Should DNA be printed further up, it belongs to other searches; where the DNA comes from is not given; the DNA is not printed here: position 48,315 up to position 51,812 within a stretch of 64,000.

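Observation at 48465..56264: RM-like trio: PLD(HKD)-SNF2 helicase fusion, AAA ATPase, and a 1129-aa PglX/Eco57I-like methyltransferase; it fits neither BREX nor DISARM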

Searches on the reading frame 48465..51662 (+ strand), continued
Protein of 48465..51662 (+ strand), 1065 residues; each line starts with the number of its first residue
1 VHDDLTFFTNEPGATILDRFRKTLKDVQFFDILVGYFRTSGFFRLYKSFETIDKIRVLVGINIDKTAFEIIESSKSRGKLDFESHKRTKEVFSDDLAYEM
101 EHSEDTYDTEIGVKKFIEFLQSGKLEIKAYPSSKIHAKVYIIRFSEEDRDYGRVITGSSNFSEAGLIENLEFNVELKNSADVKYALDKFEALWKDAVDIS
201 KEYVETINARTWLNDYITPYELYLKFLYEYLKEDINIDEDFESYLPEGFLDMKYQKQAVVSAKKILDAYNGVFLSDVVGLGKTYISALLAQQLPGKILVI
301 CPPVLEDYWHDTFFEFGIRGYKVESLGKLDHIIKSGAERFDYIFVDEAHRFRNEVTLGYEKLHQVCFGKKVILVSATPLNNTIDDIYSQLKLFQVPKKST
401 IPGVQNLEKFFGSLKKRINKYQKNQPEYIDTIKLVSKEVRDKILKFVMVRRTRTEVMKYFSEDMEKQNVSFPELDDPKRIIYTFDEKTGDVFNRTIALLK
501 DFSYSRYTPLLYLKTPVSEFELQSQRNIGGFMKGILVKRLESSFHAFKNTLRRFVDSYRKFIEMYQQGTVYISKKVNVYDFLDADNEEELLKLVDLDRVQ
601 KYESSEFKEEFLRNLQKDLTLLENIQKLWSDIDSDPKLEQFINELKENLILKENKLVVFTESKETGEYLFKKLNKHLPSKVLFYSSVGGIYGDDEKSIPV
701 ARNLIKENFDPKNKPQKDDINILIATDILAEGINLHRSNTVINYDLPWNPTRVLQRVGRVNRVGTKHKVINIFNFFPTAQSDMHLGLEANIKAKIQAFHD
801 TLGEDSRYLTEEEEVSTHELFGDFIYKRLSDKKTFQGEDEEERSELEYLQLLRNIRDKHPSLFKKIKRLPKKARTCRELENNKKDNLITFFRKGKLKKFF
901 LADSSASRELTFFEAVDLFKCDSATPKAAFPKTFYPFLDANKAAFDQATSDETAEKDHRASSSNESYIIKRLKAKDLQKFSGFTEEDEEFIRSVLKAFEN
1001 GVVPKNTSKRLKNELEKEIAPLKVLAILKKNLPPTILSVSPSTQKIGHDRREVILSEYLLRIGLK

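Call 83: predict_structure(alignment_id=A3)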
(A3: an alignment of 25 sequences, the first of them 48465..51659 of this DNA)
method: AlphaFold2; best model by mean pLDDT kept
length: 1065 residues; sequences in the alignment: 25
mean_pLDDT: 58.9   pTM: 0.34
mean pLDDT of the five models: 58.9, 58.2, 58.0, 51.2, 47.7
residues with pLDDT >= 90: 27; 70-90: 386; 50-70: 263; < 50: 389
segments of 3 or more residues with pLDDT < 50: 1-14, 63-83, 146-149, 158-178, 214-251, 277-280, 452-464, 466-480, 576-585, 725-772, 784-849, 862-902, 904-962, 1040-1065
pLDDT, mean of each block of 10 residues (from residue 1): 29 51 63 68 74 69 45 38 55 72 69 74 72 57 53 55 34 44 62 71 74 44 31 32 41 61 78 62 73 86 78 78 82 84 81 64 86 70 80 85 86 89 78 79 76 45 43 36 73 82 81 79 64 66 75 80 73 48 48 60 84 91 89 74 65 52 67 75 65 72 59 52 44 26 25 28 32 52 46 32 26 24 30 26 38 53 38 29 38 37 47 43 35 41 38 29 72 81 81 81 72 82 84 65 30 26 27
secondary structure, 60 per line:
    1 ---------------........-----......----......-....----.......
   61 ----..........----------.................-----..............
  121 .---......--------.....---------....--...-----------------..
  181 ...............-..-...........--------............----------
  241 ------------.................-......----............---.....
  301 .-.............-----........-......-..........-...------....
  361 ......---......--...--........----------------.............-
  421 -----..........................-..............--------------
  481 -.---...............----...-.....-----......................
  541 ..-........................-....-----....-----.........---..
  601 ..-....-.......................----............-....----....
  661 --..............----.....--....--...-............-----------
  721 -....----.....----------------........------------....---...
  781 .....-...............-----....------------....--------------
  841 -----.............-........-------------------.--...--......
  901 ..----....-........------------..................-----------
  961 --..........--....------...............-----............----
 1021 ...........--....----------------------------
elements in order (helices of 4 or more, strands of 3 or more residues): H16-23 E29-34 H39-44 H46-49 E54-60 H65-74 H85-101 H107-121 E125-130 E139-143 E153-156 H179-195 H200-210 H219-230 H253-269 E271-276 H281-292 E296-301 H303-315 E321-325 H330-335 E340-346 H357-366 E370-375 H383-390 H407-419 H426-447 E448-451 H453-466 H486-500 H509-512 H519-542 H544-567 E569-572 H578-581 H587-595 E599-602 H609-631 H636-647 H649-652 E657-660 H663-676 E681-685 E688-691 E694-696 H698-709 E722-725 H730-734 H751-758 E771-774 H779-785 H787-801 H807-810 H823-826 H846-858 H860-867 E890-892 E895-902 E907-910 H912-919 H932-949 H963-972 H975-978 H985-999 H1005-1016 H1021-1031 H1034-1037

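Call 85: fold_search(model_id=the predicted structure, library=pdb)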
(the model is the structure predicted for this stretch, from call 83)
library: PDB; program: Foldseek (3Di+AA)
matches with E <= 10: 1252; with E <= 0.001: 139
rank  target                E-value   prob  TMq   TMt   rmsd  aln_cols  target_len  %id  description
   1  9bz0_b                6.5e-10  1.00  0.19  0.30  17.1       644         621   16  Structure of an STK19-containing TC-NER complex (released 2024-12-25)
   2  9t4v_K                2.3e-09  1.00  0.17  0.21  32.1       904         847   15  Activation intermediate of ALC1/CHD1L bound to a PARylated nucleosome (released 2025-11-19)
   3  7clg_B                2.8e-09  1.00  0.11  0.14  28.0       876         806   14  Crystal structure of the ATP-dependent restriction endonuclease SauUSI (released 2021-01-20)
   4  9jnu_K                4.0e-09  1.00  0.17  0.32  16.9       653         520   17  Structure of isw1-nucleosome complex in ADP state (released 2025-04-09)
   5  9b1e_A                6.6e-09  1.00  0.17  0.24  33.5       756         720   15  Cryo-EM structure of native SWR1 bound to nucleosome (composite structure) (released 2024-10-09)
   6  9nh8_W                8.0e-09  1.00  0.19  0.25  24.6       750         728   14  CHD1-nucleosome complex (anchored state) (released 2025-05-07)
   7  7zke_E                9.8e-09  1.00  0.18  0.13  21.4       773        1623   15  Mot1:TBP:DNA - pre-hydrolysis state (released 2023-04-26)
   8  8tvy_M                1.3e-08  1.00  0.19  0.34  18.9       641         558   15  Cryo-EM structure of CPD lesion containing RNA Polymerase II elongation complex with Rad26 and Elf1 (closed state) (released 2024-01-24)
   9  9jo5_K                1.5e-08  1.00  0.19  0.30  15.6       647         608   15  Structure of isw1-nucleosome complex in ADP-B state (released 2025-04-09)
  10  9lj2_N                1.7e-08  1.00  0.17  0.33  15.5       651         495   14  Structure of isw1-nucleosome double-bound complex in ADP-ADP+ state (released 2025-04-09)
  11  8qyv_M                1.9e-08  1.00  0.18  0.25  33.2       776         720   15  SWR1-hexasome complex (released 2024-10-02)
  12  7zi4_G                2.2e-08  1.00  0.16  0.24  33.1       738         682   15  Cryo-EM structure of the human INO80 complex bound to a WT nucleosome (released 2023-04-19)
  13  9hwg_b                2.4e-08  1.00  0.19  0.36  14.7       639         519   14  Structure of the transcribing Pol II-TCR-RECQL5 complex (released 2025-07-16)
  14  7oo3_b                2.4e-08  1.00  0.20  0.36  21.8       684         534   15  Pol II-CSB-CSA-DDB1-UVSSA (Structure1) (released 2021-10-06)
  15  9b1d_A                2.4e-08  1.00  0.18  0.25  33.3       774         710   14  Cryo-EM structure of native SWR1 bound to DNA (composite structure) (released 2024-10-09)
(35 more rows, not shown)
